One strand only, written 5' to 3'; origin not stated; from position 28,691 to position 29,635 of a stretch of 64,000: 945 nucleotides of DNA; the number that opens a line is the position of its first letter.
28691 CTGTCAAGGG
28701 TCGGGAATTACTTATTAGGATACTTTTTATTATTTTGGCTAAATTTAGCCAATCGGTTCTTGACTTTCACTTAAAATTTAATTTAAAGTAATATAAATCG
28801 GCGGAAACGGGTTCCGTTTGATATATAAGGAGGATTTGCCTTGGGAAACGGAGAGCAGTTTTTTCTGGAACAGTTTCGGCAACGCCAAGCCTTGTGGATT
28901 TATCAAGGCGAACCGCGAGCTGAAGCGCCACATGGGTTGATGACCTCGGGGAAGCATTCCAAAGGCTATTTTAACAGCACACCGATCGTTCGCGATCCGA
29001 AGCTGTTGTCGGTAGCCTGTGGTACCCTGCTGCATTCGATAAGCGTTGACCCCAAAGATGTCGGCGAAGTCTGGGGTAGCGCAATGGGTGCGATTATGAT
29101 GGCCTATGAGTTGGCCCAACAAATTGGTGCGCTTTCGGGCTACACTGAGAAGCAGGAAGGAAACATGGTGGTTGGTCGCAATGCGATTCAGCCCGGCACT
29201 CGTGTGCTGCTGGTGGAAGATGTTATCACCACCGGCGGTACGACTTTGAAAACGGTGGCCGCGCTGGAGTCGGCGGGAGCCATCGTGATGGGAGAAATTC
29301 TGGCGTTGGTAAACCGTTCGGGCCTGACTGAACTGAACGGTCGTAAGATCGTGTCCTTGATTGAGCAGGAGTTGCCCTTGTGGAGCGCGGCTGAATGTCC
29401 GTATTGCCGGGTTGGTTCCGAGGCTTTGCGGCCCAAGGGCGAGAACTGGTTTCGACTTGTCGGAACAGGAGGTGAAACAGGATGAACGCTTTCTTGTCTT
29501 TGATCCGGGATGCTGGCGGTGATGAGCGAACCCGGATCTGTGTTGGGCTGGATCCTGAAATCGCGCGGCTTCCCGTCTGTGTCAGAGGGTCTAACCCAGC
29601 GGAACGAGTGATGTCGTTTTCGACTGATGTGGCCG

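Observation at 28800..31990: Compositionally foreign island (about 60% GC in a 40% GC genome) encoding an OPRT-like and degenerate-ODCase-like pair, a Zn-ribbon peptide and a HAD phosphatase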

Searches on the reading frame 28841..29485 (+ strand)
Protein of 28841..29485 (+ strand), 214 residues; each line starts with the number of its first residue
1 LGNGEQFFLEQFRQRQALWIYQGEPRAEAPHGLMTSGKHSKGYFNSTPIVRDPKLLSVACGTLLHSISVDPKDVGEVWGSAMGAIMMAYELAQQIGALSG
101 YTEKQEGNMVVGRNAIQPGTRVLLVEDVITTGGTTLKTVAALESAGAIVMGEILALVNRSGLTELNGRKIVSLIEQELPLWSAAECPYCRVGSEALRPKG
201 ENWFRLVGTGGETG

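Call 4: search_protein_families(library=pfam, proteins=[window:28841-29485:+], max_evalue=0.1)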
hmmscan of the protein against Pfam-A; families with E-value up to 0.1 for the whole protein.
window:28841-29485:+ (214 aa): 3 families
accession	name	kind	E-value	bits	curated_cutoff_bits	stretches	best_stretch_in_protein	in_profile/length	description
PF00156.33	Pribosyltran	-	9e-07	28.8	26.3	1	81-151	37-119/158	Phosphoribosyl transferase domain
PF15609.12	PRTase_2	-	0.044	13.8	28.8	1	113-158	113-158/188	Phosphoribosyl transferase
PF14681.12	UPRTase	-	0.098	12.6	27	0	118-152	119-157/206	Uracil phosphoribosyltransferase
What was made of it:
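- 28841..29485 (+): Type I phosphoribosyltransferase of the Thermus-type PyrE (OPRT) lineage, Patescibacteria subfamily. TTG start, SD AAGGAGG. The PRPP motif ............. and the C-terminal CPYC are intact. PF00156 (call 4).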

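Call 6: search_solved_structures(query=window:28841-29485:+, max_evalue=0.01, show_alignments=2)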
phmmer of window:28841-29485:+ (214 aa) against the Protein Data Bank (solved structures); distinct sequences matched with E-value up to 0.01: 28.
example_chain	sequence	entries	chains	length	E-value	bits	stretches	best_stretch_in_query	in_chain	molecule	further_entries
4paw_A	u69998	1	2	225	3.2e-14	56.6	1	21-160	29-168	Orotate phosphoribosyltransferase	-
2yzk_A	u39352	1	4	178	8.8e-08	35.6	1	33-174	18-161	Orotate phosphoribosyltransferase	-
4m0k_A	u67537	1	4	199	1.6e-06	31.5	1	110-169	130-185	Adenine phosphoribosyltransferase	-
9vlf_B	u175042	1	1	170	7e-06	29.4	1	107-173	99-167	Adenine phosphoribosyltransferase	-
2wns_A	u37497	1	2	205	1.1e-05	28.8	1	34-160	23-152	OROTATE PHOSPHORIBOSYLTRANSFERASE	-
4x44_A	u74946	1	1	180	1.4e-05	28.4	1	105-171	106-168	Adenine phosphoribosyltransferase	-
6fch_A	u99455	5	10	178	1.6e-05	28.2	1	105-171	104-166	Adenine phosphoribosyltransferase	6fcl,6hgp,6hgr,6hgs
6fci_A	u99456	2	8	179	1.7e-05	28.2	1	105-171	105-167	Adenine phosphoribosyltransferase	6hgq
1ore_A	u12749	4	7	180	1.7e-05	28.1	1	105-171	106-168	Adenine phosphoribosyltransferase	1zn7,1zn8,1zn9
4x45_A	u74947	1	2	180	1.8e-05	28.1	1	105-171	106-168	Adenine phosphoribosyltransferase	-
6fd4_B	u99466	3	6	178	1.9e-05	27.9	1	106-171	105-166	Adenine phosphoribosyltransferase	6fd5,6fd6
4lza_A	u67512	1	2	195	6.3e-05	26.3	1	108-174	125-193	Adenine phosphoribosyltransferase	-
3dez_A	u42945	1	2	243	0.00018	24.8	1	104-155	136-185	Orotate phosphoribosyltransferase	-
2p1z_A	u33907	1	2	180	0.00028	24.2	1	35-159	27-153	Phosphoribosyltransferase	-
3m3h_A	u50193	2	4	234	0.00031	24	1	105-154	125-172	Orotate phosphoribosyltransferase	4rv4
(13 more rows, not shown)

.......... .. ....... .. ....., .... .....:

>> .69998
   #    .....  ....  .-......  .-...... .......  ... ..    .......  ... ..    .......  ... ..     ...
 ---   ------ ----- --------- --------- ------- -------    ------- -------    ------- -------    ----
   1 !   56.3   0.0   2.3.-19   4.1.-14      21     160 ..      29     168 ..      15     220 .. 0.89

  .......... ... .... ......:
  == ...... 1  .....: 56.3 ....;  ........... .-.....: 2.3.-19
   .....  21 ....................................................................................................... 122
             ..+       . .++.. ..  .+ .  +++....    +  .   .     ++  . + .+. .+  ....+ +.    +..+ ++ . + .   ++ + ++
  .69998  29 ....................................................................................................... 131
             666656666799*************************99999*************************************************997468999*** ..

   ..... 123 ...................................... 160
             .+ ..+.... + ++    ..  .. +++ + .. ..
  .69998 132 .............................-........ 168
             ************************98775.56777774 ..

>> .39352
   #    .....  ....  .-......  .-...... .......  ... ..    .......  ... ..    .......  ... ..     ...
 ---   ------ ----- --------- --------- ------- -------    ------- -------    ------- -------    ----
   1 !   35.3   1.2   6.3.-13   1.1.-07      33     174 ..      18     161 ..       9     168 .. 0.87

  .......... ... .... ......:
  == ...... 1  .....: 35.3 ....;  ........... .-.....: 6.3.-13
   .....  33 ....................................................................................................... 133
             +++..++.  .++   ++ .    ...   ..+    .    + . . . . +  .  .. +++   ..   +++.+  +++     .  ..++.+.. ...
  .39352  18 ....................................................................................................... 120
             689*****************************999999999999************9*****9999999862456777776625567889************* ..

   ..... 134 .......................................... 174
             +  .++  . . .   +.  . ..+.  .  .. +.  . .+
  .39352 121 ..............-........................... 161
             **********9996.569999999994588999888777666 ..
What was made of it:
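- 28841..29485 (+): Best PDB hit is the OPRT entry 4paw, E 3e-14 (call 6).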

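Call 18: find_homologous_proteins(query=window:28841-29482:+)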
Query window:28841-29482:+ (214 aa): 341 proteins with E <= 0.001 among 810 candidates; the best 120 are listed.
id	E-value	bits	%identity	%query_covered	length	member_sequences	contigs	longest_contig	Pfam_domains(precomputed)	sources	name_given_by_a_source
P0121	1.4e-137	474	100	100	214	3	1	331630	PF00156.34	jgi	jgi:orotate phosphoribosyltransferase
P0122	5.8e-75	270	60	95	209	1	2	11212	PF00156.34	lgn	-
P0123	9.2e-71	256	59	95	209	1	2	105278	PF00156.34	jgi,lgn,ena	-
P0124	3.8e-64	235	55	97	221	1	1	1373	PF00156.34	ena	-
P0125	8.8e-63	230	54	97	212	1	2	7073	PF00156.34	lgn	-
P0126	4.0e-60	221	51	96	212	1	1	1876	PF00156.34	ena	-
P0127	8.6e-59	217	54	93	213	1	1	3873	PF00156.34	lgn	-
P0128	4.3e-57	211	48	96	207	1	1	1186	PF00156.34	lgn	-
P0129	5.1e-52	195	48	92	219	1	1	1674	PF00156.34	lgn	-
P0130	2.7e-50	189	49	94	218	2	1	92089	PF00156.34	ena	-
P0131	3.0e-50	189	46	95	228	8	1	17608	PF00156.34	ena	-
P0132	6.7e-50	188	46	95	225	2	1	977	PF00156.34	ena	-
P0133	1.8e-49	187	46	93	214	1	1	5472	PF00156.34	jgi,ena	jgi:orotate phosphoribosyltransferase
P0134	2.1e-49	186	47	95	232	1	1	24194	-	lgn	-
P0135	3.2e-49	186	47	92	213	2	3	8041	PF00156.34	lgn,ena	-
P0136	4.3e-49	185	46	98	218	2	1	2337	PF00156.34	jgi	jgi:orotate phosphoribosyltransferase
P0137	6.1e-49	185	47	94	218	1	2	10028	PF00156.34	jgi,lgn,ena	jgi:orotate phosphoribosyltransferase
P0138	3.0e-48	183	45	94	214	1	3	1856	PF00156.34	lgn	-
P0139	3.1e-48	183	46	94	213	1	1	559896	PF00156.34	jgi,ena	jgi:orotate phosphoribosyltransferase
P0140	3.6e-48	182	45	94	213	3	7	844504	PF00156.34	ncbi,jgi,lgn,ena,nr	ncbi:hypothetical protein HOB10_00520 [Candidatus Parcubacteria bacterium]|jgi:orotate phosphoribosy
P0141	9.1e-48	181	46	93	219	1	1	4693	PF00156.34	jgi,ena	-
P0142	2.3e-47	180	46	96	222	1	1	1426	PF00156.34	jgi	jgi:orotate phosphoribosyltransferase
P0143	2.4e-47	180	47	94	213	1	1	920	PF00156.34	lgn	-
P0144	2.7e-47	179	46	96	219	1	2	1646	PF00156.34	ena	-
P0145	3.0e-47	179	46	93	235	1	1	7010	PF00156.34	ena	-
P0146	3.0e-47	179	47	94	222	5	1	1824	PF00156.34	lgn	-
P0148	4.3e-47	179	49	94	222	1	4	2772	PF00156.34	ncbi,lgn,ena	-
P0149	5.5e-47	178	47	94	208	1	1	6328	PF00156.34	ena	-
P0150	7.1e-47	178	46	94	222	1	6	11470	PF00156.34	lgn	-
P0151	8.3e-47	178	44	95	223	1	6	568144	PF00156.34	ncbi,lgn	-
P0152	8.6e-47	178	48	95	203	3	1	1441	PF00156.34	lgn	-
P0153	1.2e-46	177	47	91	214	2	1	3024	PF00156.34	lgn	-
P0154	1.7e-46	177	45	97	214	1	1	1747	PF00156.34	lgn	-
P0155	1.9e-46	177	47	93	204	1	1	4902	PF00156.34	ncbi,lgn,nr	ncbi:MAG: phosphoribosyltransferase family protein [Patescibacteria group bacterium]|nr:phosphoribos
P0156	3.3e-46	176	47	93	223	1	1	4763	PF00156.34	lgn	-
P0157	5.1e-46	175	47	92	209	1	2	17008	PF00156.34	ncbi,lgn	-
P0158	2.0e-45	173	45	96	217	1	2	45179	PF00156.34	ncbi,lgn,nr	ncbi:hypothetical protein KJ969_00585 [Patescibacteria group bacterium]|nr:hypothetical protein [Pat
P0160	2.9e-45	173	44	97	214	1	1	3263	PF00156.34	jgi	-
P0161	2.9e-45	173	47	93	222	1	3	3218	PF00156.34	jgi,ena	-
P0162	3.1e-45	173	46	95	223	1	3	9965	PF00156.34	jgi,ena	-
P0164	4.8e-45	172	44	94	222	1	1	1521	PF00156.34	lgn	-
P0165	5.6e-45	172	43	95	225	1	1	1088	PF00156.34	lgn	-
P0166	8.4e-45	171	45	93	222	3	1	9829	PF00156.34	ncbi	-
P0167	9.1e-45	171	47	91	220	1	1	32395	PF00156.34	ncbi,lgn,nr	ncbi:MAG: orotate phosphoribosyltransferase [Parcubacteria group bacterium]|nr:orotate phosphoribosy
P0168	1.2e-44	171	45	96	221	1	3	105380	PF00156.34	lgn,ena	-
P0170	2.0e-44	170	45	94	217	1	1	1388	PF00156.34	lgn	-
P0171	2.2e-44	170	45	92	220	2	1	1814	PF00156.34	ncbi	-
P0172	2.4e-44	170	44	93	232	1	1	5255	PF00156.34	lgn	-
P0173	2.7e-44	170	43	96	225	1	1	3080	PF00156.34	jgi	jgi:orotate phosphoribosyltransferase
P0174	3.2e-44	169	45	93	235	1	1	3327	PF00156.34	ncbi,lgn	-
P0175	3.3e-44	169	44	96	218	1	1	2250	PF00156.34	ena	-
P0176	4.3e-44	169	43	94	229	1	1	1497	PF00156.34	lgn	-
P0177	4.4e-44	169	44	96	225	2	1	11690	PF00156.34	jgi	jgi:orotate phosphoribosyltransferase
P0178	4.6e-44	169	44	93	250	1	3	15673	PF00156.34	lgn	-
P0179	7.8e-44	168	43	96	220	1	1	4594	PF00156.34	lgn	-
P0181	1.7e-43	167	39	93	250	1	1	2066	PF00156.34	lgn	-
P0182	2.2e-43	167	45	94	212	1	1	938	PF00156.34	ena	-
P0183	2.4e-43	167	47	94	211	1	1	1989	PF00156.34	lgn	-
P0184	2.6e-43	166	44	98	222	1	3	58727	PF00156.34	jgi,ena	-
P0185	2.7e-43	166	44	94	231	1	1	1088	PF00156.34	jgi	jgi:orotate phosphoribosyltransferase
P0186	3.8e-43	166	39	96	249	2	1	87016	PF00156.34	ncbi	ncbi:MAG: phosphoribosyltransferase family protein [bacterium]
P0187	6.5e-43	165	44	93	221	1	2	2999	PF00156.34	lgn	-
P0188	7.0e-43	165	44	96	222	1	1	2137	PF00156.34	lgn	-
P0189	1.1e-42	164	42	97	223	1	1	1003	PF00156.34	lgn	-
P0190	1.1e-42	164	43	96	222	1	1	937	PF00156.34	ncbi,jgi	jgi:orotate phosphoribosyltransferase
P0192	1.6e-42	164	46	91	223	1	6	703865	PF00156.34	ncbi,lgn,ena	ncbi:MAG: phosphoribosyltransferase family protein [Patescibacteria group bacterium]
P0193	1.8e-42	164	43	95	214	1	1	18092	PF00156.34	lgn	-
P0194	1.9e-42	164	44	100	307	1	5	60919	PF00156.34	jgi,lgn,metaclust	jgi:orotate phosphoribosyltransferase|metaclust:\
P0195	2.4e-42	163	44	93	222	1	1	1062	PF00156.34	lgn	-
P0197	3.2e-42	163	44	94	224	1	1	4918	PF00156.34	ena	-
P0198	3.2e-42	163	43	93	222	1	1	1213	PF00156.34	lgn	-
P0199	6.7e-42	162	44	93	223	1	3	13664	PF00156.34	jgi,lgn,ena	-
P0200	9.7e-42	161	42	97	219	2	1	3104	PF00156.34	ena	-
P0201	1.1e-41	161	42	98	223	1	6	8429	PF00156.34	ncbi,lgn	-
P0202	1.2e-41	161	44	96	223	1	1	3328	PF00156.34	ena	-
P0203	1.2e-41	161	45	93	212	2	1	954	PF00156.34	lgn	-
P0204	1.4e-41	161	43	93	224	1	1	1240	PF00156.34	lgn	-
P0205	1.6e-41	161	44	93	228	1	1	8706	PF00156.34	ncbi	-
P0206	1.6e-41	161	42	96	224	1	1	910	PF00156.34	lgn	-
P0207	1.7e-41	161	42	96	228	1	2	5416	PF00156.34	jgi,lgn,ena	-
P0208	1.9e-41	160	43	93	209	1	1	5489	PF00156.34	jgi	jgi:orotate phosphoribosyltransferase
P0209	2.0e-41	160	43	95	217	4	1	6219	PF00156.34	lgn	-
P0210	2.4e-41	160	47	90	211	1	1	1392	PF00156.34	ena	-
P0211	2.7e-41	160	42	96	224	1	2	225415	PF00156.34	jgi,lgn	-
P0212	2.7e-41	160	43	93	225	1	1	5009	PF00156.34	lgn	-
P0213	7.2e-41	158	41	93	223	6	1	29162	PF00156.34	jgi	jgi:orotate phosphoribosyltransferase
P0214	7.4e-41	158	43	97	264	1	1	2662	PF00156.34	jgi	jgi:orotate phosphoribosyltransferase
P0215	7.5e-41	158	43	96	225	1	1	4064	PF00156.34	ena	-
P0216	7.8e-41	158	42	98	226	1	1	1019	PF00156.34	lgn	-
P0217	9.2e-41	158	46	92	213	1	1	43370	PF00156.34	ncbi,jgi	ncbi:MAG: phosphoribosyltransferase family protein [Planctomycetota bacterium]|jgi:orotate phosphori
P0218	9.6e-41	158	44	96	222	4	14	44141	PF00156.34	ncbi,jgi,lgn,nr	ncbi:MAG: orotate phosphoribosyltransferase [Patescibacteria group bacterium]|jgi:orotate phosphorib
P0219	1.0e-40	158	44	96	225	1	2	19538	PF00156.34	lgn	-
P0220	1.1e-40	158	43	90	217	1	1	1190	PF00156.34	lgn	-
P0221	1.4e-40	158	43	94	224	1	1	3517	PF00156.34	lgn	-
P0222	1.8e-40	157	42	93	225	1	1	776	PF00156.34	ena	-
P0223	2.1e-40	157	43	94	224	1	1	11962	PF00156.34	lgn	-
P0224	2.1e-40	157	41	97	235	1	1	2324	PF00156.34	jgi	jgi:orotate phosphoribosyltransferase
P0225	2.5e-40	157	39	96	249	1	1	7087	PF00156.34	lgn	-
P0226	2.8e-40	157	43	93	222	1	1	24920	PF00156.34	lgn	-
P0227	3.7e-40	156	43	96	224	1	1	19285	PF00156.34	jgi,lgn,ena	-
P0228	4.9e-40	156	44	94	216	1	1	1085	PF00156.34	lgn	-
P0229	5.0e-40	156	42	93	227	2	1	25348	PF00156.34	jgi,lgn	jgi:orotate phosphoribosyltransferase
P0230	5.5e-40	156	43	96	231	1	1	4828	PF00156.34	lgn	-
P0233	7.4e-40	155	41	93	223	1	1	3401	PF00156.34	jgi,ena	-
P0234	8.6e-40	155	41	98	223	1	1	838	PF00156.34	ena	-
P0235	9.1e-40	155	44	96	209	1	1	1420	PF00156.34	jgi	jgi:orotate phosphoribosyltransferase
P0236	1.1e-39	155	41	94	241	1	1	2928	PF00156.34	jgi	jgi:orotate phosphoribosyltransferase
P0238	1.2e-39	154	43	96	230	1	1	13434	PF00156.34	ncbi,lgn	-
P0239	1.3e-39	154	41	97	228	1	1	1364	PF00156.34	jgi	-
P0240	1.3e-39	154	42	98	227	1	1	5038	PF00156.34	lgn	-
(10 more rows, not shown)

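Call 35: search_protein_families(library=ncbifam, proteins=[window:28841-29482:+], max_evalue=0.01)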
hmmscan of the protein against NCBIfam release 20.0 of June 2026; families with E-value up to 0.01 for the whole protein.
window:28841-29482:+ (214 aa): 22 families
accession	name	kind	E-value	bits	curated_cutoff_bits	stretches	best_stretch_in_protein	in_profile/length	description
TIGR01367.1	pyrE_Therm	equivalog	8.6e-32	110.3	150.25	1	31-196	16-182/187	orotate phosphoribosyltransferase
TIGR00336.1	pyrE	equivalog_domain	4.4e-13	49.4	106.8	1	34-160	16-148/173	orotate phosphoribosyltransferase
NF002634.0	PRK02304.1-3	equivalog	6.9e-09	35.6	170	1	106-172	105-167/182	adenine phosphoribosyltransferase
NF002633.0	PRK02304.1-2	equivalog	1.7e-08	34.4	224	1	107-171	99-159/172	adenine phosphoribosyltransferase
NF040646.1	HPT_Archaea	equivalog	1.9e-08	34.1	200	1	105-164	102-159/184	hypoxanthine/guanine phosphoribosyltransferase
NF002635.0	PRK02304.1-4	subfamily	2.6e-08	33.6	146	1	101-170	99-168/188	adenine phosphoribosyltransferase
NF002620.0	PRK02277.1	subfamily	1.3e-07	31.5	115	1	84-175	101-196/201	orotate phosphoribosyltransferase-like protein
NF009211.0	PRK12560.1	equivalog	1.4e-07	31.5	188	1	101-171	98-162/187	adenine phosphoribosyltransferase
NF002636.0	PRK02304.1-5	equivalog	6.1e-07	29.1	125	1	107-170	105-164/176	adenine phosphoribosyltransferase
TIGR01090.1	apt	equivalog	6.8e-07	29.5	185.85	1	104-170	94-156/169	adenine phosphoribosyltransferase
NF006328.0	PRK08558.1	equivalog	9.2e-07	28.7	184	1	108-159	165-215/238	adenine phosphoribosyltransferase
NF001729.0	PRK00455.1-3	equivalog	2e-06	27.3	245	1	27-150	30-157/231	orotate phosphoribosyltransferase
NF002632.0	PRK02304.1-1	equivalog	6.2e-05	22.8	243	1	106-168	106-170/183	adenine phosphoribosyltransferase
NF002095.0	PRK00934.1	equivalog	9.9e-05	21.6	296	1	82-148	164-234/287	ribose-phosphate diphosphokinase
NF010382.0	PRK13809.1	equivalog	0.00011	21.7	208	1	112-160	111-158/210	orotate phosphoribosyltransferase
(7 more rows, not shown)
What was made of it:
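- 28841..29485 (+): TIGR01367 pyrE_Therm scores 110 bits, below the 150 cut-off (call 35).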
